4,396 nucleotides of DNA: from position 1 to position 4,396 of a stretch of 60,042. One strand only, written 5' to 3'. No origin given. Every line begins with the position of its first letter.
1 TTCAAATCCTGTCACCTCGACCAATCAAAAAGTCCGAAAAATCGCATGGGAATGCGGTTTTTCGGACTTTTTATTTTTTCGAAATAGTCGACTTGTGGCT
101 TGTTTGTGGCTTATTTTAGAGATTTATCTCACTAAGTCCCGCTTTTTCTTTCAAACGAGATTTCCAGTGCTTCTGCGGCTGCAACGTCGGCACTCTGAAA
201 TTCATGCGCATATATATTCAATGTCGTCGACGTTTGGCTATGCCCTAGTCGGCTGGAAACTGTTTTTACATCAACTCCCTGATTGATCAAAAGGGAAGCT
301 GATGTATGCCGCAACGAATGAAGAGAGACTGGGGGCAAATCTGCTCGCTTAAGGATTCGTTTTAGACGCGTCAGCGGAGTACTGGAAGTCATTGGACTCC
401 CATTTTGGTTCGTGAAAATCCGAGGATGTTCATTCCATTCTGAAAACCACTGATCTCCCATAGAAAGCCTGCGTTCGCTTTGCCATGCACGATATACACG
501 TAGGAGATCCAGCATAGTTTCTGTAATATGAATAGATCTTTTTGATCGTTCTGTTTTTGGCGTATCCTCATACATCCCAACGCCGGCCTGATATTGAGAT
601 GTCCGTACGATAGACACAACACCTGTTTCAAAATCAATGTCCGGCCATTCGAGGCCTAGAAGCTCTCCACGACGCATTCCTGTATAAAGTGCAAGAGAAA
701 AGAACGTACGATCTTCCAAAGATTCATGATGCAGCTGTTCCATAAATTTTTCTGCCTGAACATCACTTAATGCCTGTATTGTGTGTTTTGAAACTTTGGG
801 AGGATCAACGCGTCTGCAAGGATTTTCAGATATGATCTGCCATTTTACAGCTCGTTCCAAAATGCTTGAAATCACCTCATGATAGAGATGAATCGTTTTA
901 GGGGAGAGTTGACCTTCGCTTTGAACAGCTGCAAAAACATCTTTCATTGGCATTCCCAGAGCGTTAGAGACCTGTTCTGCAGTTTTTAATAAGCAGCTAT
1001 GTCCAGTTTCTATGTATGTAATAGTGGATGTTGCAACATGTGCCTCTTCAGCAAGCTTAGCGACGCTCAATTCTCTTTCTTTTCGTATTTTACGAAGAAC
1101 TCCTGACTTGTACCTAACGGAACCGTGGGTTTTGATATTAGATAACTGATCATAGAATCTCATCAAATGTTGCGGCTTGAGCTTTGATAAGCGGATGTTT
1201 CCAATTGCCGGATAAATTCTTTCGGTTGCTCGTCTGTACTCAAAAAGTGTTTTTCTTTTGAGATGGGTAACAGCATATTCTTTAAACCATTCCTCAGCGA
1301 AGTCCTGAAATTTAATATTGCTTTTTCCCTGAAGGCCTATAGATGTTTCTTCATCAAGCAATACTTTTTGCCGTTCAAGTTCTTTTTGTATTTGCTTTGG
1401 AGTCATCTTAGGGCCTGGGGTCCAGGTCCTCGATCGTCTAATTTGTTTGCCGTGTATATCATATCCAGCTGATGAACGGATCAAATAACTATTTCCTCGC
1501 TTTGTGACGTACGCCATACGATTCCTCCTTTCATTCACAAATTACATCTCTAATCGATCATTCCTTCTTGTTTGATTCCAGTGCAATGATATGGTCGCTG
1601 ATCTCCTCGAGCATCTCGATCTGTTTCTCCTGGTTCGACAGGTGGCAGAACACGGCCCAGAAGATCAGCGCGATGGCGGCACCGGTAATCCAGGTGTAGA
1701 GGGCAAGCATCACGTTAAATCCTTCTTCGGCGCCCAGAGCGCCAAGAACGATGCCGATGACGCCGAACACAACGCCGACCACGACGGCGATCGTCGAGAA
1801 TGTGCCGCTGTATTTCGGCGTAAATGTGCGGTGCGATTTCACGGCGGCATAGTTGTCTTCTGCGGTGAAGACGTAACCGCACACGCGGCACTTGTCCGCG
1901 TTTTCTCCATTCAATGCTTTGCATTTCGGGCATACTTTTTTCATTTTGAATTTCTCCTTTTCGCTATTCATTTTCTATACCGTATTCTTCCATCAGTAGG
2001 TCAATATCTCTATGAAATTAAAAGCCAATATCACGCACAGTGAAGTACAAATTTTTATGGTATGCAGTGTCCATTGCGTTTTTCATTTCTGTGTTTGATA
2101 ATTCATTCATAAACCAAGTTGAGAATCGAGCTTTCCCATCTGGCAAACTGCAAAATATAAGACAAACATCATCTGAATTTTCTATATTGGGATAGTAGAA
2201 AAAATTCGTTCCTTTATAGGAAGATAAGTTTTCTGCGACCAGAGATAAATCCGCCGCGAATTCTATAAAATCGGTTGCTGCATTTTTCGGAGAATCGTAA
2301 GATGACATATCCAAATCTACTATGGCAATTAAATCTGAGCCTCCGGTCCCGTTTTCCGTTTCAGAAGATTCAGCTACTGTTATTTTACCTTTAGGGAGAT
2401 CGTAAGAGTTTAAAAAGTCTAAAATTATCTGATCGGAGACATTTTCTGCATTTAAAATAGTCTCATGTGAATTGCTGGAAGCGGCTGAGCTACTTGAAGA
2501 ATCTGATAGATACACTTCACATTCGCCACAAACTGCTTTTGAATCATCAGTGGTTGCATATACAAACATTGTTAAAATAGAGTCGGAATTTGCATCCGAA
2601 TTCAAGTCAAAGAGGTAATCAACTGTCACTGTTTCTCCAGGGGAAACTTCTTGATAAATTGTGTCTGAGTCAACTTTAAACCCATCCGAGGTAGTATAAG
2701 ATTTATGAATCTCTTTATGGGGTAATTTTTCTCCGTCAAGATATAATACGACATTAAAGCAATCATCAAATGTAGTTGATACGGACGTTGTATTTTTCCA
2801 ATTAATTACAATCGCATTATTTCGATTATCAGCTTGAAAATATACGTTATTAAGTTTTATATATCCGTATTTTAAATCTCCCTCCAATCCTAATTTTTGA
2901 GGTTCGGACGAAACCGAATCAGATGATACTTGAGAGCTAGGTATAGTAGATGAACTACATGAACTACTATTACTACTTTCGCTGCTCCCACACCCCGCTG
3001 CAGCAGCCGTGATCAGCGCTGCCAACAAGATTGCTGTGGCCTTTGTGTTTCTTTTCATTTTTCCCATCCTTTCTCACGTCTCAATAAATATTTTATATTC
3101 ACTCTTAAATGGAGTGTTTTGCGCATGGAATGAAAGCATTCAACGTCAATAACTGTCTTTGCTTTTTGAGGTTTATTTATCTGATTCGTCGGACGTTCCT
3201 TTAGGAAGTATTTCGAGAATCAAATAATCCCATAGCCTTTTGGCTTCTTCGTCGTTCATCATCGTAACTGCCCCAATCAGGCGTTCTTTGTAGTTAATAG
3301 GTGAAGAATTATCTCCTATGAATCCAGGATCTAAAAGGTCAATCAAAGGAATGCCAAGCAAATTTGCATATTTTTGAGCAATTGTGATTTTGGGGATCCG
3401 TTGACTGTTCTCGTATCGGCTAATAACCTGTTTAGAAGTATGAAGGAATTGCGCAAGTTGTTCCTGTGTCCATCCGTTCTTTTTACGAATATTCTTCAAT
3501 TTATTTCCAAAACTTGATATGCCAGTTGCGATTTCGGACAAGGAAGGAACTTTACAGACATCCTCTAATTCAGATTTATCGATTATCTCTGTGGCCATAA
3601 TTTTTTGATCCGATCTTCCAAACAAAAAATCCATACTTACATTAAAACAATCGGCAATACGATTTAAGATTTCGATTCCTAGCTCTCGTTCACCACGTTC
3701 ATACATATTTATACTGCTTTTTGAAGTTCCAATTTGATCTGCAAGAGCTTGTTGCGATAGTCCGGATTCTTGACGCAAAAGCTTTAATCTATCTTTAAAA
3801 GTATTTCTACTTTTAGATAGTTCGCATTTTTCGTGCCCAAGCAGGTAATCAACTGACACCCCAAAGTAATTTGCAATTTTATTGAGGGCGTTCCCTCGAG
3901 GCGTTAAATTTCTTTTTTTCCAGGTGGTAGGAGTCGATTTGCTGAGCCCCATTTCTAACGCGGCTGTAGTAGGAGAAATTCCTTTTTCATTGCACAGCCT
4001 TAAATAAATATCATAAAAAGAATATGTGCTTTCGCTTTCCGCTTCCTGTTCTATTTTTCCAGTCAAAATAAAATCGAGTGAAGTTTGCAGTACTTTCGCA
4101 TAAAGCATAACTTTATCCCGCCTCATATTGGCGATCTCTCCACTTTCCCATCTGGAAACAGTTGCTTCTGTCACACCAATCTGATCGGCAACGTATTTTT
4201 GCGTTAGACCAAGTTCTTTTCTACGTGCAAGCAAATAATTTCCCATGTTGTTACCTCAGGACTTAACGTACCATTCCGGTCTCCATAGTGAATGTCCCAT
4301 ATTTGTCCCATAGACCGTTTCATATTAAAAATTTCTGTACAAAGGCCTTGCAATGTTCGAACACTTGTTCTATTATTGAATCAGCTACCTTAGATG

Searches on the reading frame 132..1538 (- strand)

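Call 104: search_protein_families(library=pfam, proteins=[window:132-1538:-], max_evalue=0.001)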
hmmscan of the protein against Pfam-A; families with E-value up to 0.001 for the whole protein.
window:132-1538:- (468 aa): 8 families
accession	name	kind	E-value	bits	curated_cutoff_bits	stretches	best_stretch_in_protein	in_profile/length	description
PF00589.27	Phage_integrase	-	2.7e-33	115.6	27.1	1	257-447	3-169/172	Phage integrase family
PF14659.12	Phage_int_SAM_3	-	5.7e-12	46.1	22.6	1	77-132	2-57/58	Phage integrase, N-terminal SAM-like domain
PF01381.28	HTH_3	-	5.4e-07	30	23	1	148-198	1-52/55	Helix-turn-helix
PF22022.2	Phage_int_M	-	1.4e-05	25.7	27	0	77-131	1-55/96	Phage integrase central domain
PF12844.13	HTH_19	-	2.4e-05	24.6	30.2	1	148-203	4-60/64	Helix-turn-helix domain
PF13560.12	HTH_31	-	5.2e-05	23.9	27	1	147-180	5-38/64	Helix-turn-helix domain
PF13102.12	Phage_int_SAM_5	-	0.00052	20.8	22.3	0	208-242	60-96/98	Phage integrase SAM-like domain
PF13443.12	HTH_26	-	0.00081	20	22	0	148-205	2-61/63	Cro/C1-type HTH DNA-binding domain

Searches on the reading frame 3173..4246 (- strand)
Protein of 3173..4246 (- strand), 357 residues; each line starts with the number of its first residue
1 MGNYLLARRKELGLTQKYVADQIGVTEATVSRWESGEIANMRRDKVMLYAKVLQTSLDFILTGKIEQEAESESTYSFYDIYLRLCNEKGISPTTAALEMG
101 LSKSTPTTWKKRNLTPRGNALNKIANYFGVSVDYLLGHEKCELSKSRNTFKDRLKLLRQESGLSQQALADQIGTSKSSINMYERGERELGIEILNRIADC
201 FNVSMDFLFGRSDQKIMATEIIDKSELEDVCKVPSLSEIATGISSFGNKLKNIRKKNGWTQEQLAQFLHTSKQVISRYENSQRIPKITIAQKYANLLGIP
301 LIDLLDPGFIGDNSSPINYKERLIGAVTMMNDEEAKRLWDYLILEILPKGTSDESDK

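Call 104: search_protein_families(library=pfam, proteins=[window:3173-4246:-], max_evalue=0.001)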
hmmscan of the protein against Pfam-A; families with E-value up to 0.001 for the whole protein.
window:3173-4246:- (357 aa): 23 families
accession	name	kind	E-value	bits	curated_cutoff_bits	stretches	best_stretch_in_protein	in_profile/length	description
PF01381.28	HTH_3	-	4.9e-54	180.6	23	3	250-303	1-54/55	Helix-turn-helix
PF13560.12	HTH_31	-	2.9e-35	120.8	27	3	153-204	5-57/64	Helix-turn-helix domain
PF12844.13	HTH_19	-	1.1e-29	102.5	30.2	2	247-305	1-59/64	Helix-turn-helix domain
PF13443.12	HTH_26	-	3.3e-24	85.3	22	3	83-139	4-61/63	Cro/C1-type HTH DNA-binding domain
PF07022.19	Phage_CI_repr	-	2.3e-13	50.7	22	0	96-138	19-60/65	Bacteriophage CI repressor helix-turn-helix domain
PF13384.12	HTH_23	-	1.4e-11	44.2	24.6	0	7-33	12-37/50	Homeodomain-like domain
PF13412.12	HTH_24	-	2.4e-08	33.9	21.9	0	154-180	9-35/48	Winged helix-turn-helix DNA-binding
PF13545.12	HTH_Crp_2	-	4.2e-08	33.5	27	0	11-32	20-41/70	Crp-like helix-turn-helix domain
PF15731.11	MqsA_antitoxin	-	1.4e-07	32.1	30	0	246-290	70-114/131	Antitoxin component of bacterial toxin-antitoxin system, MqsA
PF22495.2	HTH_92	-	5.7e-07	29.2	27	0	7-37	2-32/45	RsaL-like HTH domain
PF13413.12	HTH_25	-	6e-07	29.6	24.6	0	250-299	2-57/62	Helix-turn-helix domain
PF12802.13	MarR_2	-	6.8e-07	29.8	27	0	259-277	21-39/61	MarR family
PF08279.18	HTH_11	-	2e-06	28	25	0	154-179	6-32/55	HTH domain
PF04545.22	Sigma70_r4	-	2.2e-06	27.5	24.1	0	7-35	14-42/50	Sigma-70, region 4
PF17762.8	HTH_ParB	-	3.7e-06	27.5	22.6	0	155-180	13-38/102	ParB HTH domain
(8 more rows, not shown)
